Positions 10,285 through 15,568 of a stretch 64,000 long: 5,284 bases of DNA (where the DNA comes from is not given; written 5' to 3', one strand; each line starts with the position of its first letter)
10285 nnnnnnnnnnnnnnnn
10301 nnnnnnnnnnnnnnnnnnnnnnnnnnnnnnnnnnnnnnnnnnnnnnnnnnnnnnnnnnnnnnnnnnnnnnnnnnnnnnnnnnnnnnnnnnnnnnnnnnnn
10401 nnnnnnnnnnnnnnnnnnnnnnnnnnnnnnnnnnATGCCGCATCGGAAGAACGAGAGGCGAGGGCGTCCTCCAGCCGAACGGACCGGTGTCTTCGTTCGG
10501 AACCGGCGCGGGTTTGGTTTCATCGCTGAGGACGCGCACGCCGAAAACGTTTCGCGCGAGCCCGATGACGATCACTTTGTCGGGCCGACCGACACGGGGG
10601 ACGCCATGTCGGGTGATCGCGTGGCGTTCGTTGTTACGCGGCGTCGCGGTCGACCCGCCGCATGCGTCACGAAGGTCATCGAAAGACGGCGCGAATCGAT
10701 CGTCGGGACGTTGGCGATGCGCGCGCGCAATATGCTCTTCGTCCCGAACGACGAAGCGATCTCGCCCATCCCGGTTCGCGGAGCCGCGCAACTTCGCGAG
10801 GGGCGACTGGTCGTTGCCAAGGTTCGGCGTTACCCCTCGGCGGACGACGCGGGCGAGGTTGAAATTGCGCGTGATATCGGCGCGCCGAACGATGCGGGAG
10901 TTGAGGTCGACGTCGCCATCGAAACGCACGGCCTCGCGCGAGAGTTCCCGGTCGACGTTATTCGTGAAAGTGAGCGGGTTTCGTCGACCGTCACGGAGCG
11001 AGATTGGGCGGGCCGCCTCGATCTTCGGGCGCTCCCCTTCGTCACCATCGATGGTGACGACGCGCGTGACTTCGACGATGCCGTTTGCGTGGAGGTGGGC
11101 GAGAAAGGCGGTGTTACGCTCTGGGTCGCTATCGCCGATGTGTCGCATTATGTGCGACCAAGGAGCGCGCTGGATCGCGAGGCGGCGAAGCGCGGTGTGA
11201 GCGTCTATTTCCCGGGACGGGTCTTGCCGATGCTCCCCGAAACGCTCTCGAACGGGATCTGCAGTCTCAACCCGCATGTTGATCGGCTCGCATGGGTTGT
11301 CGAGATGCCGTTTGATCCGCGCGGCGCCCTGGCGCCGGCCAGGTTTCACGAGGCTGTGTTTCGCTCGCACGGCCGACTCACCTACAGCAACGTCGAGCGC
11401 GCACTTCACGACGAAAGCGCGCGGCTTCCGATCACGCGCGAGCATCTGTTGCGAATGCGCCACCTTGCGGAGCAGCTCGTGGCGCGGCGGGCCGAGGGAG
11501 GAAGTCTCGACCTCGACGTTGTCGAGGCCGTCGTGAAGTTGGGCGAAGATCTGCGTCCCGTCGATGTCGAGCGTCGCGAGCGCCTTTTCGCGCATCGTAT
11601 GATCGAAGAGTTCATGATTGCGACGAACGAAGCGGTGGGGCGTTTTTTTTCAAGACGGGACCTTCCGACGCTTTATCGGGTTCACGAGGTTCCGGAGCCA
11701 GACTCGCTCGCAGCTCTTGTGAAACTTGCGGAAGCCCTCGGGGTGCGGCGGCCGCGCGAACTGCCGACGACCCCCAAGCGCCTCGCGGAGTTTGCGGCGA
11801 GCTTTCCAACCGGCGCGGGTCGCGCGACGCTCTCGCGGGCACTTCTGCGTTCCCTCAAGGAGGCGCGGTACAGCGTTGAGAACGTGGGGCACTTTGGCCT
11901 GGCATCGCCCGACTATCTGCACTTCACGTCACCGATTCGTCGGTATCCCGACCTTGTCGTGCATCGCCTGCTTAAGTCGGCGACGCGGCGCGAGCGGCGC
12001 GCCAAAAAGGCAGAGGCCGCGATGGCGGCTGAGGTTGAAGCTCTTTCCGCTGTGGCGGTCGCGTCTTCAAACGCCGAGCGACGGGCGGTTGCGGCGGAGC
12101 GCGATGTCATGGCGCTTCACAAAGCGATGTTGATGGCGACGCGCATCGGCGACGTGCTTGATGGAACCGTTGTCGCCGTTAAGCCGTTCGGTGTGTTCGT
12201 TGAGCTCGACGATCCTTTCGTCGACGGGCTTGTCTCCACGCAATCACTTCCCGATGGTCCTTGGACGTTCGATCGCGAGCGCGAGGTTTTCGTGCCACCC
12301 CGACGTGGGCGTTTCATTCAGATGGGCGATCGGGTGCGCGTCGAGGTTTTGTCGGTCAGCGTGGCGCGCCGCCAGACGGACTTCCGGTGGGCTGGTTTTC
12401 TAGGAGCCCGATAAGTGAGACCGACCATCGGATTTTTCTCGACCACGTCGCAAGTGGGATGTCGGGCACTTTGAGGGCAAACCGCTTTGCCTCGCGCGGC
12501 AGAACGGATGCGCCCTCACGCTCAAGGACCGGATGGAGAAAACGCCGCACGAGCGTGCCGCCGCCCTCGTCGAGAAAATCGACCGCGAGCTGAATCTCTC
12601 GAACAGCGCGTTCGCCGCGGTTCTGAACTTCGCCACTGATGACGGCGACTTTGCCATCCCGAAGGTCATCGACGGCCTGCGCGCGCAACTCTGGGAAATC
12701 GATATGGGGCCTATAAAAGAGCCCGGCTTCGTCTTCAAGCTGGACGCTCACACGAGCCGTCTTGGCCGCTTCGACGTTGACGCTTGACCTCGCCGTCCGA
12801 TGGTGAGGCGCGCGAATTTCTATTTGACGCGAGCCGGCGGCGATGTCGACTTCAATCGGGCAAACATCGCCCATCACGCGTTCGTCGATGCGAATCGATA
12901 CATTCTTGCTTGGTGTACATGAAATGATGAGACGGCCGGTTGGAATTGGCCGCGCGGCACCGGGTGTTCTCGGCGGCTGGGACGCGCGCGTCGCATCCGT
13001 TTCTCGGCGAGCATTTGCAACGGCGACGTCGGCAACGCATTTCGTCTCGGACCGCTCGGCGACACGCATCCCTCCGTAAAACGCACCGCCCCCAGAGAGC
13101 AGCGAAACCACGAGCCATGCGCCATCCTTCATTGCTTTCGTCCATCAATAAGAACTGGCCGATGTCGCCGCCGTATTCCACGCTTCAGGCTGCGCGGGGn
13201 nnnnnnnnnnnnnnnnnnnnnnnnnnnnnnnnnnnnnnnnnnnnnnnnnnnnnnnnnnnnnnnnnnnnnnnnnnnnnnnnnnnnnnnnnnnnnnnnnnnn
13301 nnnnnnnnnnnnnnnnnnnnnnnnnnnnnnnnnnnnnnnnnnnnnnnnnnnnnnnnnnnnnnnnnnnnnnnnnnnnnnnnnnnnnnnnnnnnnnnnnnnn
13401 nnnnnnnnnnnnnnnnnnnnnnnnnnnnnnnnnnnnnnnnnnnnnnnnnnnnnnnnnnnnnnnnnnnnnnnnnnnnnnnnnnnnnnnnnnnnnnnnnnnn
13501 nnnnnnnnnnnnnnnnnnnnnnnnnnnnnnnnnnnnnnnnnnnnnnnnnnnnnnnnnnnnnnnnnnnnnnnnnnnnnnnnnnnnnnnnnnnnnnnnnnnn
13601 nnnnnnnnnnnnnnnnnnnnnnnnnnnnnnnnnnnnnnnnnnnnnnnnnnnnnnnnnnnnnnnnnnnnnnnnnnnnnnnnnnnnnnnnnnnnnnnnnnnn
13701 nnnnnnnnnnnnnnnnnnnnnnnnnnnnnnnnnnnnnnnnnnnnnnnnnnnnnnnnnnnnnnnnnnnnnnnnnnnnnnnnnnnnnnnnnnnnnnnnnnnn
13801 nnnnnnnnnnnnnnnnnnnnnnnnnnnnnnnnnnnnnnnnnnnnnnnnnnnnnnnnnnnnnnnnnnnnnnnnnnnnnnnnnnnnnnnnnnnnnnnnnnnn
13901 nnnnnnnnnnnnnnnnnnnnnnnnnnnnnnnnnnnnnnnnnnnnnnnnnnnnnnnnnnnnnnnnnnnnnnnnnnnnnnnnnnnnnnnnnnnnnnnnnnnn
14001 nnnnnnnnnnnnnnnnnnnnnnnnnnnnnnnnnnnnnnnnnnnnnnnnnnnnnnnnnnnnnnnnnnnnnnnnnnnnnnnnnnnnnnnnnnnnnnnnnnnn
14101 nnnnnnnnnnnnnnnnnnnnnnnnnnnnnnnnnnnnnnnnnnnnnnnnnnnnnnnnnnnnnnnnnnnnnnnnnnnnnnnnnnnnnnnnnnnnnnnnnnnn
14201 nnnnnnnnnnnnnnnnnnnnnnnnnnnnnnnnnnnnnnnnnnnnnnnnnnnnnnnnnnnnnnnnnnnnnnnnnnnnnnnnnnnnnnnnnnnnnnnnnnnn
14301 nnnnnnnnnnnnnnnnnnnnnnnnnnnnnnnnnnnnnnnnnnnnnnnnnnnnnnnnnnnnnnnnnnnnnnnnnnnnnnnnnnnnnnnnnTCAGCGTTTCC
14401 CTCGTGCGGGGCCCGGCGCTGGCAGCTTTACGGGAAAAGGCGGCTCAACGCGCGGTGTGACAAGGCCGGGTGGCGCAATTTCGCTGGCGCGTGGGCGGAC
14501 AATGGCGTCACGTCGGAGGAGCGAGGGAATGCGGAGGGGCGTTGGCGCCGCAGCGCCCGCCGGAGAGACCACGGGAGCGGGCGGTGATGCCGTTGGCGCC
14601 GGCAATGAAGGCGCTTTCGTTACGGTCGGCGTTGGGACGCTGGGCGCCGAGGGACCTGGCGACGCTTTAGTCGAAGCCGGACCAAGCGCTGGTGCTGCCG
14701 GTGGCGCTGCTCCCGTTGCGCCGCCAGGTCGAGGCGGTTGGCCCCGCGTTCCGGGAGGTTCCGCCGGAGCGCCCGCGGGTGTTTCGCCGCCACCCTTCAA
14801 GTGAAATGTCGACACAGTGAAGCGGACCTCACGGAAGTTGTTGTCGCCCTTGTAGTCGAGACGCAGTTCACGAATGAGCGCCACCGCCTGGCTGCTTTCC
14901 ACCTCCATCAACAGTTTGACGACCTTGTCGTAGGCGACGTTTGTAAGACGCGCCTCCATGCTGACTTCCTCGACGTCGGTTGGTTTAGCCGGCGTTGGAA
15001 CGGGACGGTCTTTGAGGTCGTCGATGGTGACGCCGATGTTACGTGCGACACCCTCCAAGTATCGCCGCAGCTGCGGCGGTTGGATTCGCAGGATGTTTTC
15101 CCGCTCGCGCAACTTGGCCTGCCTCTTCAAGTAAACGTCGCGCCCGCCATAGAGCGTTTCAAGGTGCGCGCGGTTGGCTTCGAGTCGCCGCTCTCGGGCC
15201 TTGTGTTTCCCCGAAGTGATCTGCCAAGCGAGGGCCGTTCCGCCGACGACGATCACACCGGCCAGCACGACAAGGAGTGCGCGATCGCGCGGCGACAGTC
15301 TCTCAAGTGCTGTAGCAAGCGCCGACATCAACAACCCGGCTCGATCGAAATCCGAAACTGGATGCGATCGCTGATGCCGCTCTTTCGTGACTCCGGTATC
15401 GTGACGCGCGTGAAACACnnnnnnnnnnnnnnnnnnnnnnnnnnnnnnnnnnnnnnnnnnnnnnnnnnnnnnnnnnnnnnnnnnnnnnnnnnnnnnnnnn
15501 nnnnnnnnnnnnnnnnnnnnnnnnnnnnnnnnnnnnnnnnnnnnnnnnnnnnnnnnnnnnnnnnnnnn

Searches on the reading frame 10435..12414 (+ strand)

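Call 28: search_protein_families(library=pfam, proteins=[window:10435-12414:+], max_evalue=0.001)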
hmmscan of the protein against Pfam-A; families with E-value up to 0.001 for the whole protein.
window:10435-12414:+ (659 aa): 5 families
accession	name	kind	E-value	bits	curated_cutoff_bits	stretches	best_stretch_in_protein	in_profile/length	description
PF00773.25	RNB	-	6e-104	348.3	29.3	1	194-517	1-324/326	RNB domain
PF17876.7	CSD2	-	1e-15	58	26.2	1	111-172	14-74/74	Cold shock domain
PF00575.29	S1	-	6e-11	43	22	1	571-647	4-68/74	S1 RNA binding domain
PF08206.17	OB_RNB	-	3.1e-07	30.4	24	1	18-78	1-55/58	Ribonuclease B OB domain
PF18614.7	RNase_II_C_S1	-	0.00099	19.4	26.6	0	630-651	36-57/59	RNase II-type exonuclease C-terminal S1 domain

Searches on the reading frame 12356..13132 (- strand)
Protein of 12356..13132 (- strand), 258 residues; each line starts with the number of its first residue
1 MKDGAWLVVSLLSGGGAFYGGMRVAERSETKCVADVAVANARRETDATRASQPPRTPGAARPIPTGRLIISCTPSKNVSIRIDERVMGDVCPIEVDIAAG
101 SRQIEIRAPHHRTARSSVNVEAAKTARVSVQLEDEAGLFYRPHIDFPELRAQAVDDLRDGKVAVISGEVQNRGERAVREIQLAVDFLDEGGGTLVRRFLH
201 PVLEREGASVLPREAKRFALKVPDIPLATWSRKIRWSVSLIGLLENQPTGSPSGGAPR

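Call 28: search_protein_families(library=pfam, proteins=[window:12356-13132:-], max_evalue=0.001)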
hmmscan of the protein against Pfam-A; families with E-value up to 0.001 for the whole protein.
window:12356-13132:- (258 aa): 2 families
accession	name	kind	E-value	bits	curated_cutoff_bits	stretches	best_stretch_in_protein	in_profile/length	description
PF08308.17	PEGA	-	9.4e-07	29.1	20.8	1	67-134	3-69/71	PEGA domain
PF11906.13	DUF3426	-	0.00078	20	27.7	0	158-201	64-107/147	Protein of unknown function (DUF3426)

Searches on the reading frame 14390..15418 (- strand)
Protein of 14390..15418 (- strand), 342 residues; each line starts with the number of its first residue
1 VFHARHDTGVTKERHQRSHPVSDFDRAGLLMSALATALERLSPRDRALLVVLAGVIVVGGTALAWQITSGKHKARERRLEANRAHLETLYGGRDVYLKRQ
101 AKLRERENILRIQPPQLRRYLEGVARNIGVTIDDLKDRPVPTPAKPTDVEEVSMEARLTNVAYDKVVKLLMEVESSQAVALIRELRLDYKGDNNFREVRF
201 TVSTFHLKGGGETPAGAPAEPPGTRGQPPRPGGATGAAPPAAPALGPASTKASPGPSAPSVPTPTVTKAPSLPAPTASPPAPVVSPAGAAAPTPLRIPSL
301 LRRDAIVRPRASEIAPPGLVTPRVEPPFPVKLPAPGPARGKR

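Call 28: search_protein_families(library=pfam, proteins=[window:14390-15418:-], max_evalue=0.001)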
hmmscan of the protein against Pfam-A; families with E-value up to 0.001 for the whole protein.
window:14390-15418:- (342 aa): 1 family
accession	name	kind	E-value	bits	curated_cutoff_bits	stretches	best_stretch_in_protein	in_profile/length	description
PF04612.17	T2SSM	-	9e-05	23.2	27.8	1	32-201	2-155/160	Type II secretion system (T2SS), protein M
